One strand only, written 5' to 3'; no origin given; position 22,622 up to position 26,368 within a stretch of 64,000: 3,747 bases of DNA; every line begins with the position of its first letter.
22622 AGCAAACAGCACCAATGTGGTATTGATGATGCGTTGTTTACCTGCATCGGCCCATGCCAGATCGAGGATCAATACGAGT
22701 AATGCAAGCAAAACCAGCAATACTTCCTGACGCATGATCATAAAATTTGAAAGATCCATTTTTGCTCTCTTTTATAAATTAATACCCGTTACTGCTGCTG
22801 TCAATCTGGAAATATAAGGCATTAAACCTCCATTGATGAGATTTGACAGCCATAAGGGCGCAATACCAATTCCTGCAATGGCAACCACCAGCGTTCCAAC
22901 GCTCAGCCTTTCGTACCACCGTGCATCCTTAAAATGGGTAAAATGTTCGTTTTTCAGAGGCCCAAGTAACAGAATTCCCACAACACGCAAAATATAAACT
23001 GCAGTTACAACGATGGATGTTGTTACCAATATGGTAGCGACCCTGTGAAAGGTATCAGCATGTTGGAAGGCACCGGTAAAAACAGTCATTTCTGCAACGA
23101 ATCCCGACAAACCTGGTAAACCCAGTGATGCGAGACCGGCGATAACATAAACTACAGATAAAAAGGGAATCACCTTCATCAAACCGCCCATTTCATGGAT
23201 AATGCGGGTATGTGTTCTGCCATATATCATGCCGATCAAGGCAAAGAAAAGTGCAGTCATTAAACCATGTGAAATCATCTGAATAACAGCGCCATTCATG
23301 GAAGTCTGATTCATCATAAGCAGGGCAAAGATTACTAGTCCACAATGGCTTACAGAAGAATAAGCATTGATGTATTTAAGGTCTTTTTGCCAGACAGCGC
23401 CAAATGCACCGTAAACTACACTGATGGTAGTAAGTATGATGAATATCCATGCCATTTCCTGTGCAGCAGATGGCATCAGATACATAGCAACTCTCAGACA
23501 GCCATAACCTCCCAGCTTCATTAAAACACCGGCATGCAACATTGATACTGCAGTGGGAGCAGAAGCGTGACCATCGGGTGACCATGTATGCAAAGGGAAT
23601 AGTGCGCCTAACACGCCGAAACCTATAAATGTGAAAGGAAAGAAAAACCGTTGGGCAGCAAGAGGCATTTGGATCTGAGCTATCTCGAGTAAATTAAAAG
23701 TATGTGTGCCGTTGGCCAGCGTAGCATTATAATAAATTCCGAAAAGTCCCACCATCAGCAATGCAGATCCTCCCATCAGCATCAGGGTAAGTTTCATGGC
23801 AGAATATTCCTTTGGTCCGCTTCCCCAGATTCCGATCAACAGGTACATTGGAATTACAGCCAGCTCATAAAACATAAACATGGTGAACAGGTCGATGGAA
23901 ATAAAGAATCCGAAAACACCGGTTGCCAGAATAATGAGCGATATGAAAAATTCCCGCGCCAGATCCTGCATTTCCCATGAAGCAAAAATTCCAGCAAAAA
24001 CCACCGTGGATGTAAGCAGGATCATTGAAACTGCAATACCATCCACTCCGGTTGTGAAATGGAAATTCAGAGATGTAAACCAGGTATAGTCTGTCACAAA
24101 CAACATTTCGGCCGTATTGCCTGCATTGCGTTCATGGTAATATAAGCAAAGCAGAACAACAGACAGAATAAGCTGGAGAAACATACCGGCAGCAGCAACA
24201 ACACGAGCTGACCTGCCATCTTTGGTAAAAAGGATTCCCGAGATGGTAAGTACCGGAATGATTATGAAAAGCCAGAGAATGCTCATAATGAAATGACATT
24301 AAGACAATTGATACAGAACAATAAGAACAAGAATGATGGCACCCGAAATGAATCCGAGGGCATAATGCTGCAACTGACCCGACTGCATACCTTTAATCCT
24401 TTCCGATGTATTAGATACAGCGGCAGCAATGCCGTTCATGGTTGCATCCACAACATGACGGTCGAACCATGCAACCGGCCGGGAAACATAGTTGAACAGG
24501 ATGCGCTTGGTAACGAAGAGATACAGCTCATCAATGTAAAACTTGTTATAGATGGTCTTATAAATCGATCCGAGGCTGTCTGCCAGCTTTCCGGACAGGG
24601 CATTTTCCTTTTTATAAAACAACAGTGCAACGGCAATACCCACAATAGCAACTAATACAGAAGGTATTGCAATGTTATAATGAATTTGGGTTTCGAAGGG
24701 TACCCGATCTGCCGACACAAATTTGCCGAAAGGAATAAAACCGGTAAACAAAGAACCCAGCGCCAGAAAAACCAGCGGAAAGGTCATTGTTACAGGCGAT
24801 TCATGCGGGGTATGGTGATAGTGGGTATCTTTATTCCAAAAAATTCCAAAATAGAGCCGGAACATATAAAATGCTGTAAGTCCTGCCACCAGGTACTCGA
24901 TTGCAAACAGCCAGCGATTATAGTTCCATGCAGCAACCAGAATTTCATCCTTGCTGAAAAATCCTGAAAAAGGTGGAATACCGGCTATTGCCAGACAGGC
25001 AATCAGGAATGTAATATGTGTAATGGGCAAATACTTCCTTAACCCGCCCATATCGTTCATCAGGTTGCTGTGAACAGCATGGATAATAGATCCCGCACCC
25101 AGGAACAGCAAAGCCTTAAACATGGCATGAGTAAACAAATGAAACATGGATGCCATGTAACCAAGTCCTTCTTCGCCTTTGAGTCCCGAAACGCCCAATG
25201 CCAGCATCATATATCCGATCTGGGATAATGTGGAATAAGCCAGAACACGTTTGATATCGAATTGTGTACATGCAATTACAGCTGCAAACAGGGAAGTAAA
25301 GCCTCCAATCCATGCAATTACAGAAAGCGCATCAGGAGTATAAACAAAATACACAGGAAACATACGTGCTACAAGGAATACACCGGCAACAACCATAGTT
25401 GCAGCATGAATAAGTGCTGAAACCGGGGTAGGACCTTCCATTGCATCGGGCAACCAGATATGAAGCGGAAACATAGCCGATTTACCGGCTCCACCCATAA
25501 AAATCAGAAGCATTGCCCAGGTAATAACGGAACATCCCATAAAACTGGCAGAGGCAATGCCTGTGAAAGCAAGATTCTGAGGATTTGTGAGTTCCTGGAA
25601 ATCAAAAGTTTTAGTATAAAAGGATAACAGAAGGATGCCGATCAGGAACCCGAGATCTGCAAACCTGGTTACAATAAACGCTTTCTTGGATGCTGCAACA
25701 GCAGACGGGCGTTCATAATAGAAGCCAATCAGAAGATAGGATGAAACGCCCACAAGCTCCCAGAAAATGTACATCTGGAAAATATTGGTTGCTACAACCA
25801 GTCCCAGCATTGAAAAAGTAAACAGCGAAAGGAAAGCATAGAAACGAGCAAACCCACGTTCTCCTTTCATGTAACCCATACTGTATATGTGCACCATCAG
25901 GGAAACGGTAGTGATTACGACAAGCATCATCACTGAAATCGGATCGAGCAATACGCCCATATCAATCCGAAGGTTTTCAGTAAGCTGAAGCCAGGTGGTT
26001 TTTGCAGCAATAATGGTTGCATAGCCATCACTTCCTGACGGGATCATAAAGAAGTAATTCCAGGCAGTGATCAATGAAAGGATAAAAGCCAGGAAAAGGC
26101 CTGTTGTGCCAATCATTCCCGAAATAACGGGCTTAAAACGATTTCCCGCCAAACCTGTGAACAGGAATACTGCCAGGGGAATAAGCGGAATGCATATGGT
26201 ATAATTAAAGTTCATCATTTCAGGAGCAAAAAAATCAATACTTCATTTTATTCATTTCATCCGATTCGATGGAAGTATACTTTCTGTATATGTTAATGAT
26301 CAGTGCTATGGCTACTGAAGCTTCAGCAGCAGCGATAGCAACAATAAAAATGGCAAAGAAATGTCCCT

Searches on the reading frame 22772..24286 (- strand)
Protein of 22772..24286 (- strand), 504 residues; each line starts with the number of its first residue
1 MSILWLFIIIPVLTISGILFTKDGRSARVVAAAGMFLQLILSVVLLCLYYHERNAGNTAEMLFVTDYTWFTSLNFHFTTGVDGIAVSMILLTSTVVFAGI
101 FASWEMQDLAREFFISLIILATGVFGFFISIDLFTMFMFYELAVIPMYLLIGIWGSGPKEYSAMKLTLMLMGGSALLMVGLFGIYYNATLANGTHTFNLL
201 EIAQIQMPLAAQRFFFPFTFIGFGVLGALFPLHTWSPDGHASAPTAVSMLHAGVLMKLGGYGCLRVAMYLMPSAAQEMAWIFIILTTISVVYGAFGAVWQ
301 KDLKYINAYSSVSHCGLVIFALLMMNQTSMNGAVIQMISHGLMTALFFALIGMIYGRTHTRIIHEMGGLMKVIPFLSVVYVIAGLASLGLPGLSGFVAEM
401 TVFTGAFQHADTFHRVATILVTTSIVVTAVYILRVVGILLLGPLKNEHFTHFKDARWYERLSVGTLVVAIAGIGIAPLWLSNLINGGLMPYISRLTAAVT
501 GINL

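Call 58: search_protein_families(library=pfam, proteins=[window:22772-24286:-], max_evalue=0.00001)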
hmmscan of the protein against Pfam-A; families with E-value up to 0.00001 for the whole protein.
window:22772-24286:- (504 aa): 1 family
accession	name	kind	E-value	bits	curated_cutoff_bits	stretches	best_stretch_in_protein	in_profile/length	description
PF00361.26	Proton_antipo_M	-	6.6e-60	203.2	21.5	1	131-417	2-286/294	NADH:quinone oxidoreductase/Mrp antiporter, TM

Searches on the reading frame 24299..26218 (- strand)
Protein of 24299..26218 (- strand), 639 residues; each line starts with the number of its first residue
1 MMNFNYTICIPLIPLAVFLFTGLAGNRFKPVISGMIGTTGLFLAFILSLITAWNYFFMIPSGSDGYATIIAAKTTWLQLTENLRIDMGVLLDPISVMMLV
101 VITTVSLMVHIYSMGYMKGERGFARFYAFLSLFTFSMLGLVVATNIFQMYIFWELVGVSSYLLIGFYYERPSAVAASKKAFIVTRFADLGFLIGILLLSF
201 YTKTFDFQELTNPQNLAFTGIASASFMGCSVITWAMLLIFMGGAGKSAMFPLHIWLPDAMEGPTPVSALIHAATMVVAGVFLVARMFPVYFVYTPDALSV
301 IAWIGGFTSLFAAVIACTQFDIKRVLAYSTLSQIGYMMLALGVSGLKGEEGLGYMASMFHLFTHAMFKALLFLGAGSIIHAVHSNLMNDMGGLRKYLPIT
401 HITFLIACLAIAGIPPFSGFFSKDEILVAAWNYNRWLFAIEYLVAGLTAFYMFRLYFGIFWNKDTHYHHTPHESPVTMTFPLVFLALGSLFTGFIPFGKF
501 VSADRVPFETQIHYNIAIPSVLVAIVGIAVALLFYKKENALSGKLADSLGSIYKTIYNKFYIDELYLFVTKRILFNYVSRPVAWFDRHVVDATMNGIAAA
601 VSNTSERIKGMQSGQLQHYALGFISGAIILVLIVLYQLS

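Call 58: search_protein_families(library=pfam, proteins=[window:24299-26218:-], max_evalue=0.00001)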
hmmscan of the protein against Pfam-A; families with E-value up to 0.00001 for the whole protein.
window:24299-26218:- (639 aa): 3 families
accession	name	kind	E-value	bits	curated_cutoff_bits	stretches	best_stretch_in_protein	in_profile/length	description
PF00361.26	Proton_antipo_M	-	3.2e-83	279.7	21.5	1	143-441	1-286/294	NADH:quinone oxidoreductase/Mrp antiporter, TM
PF00662.26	Proton_antipo_N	-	4.4e-21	75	24.5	1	76-127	1-51/51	NADH-Ubiquinone oxidoreductase (complex I), chain 5 N-terminus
PF01010.25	Proton_antipo_C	-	7.8e-06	26.1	26.8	0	465-495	87-117/243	NADH-dehyrogenase subunit F, TMs, (complex I) C-terminus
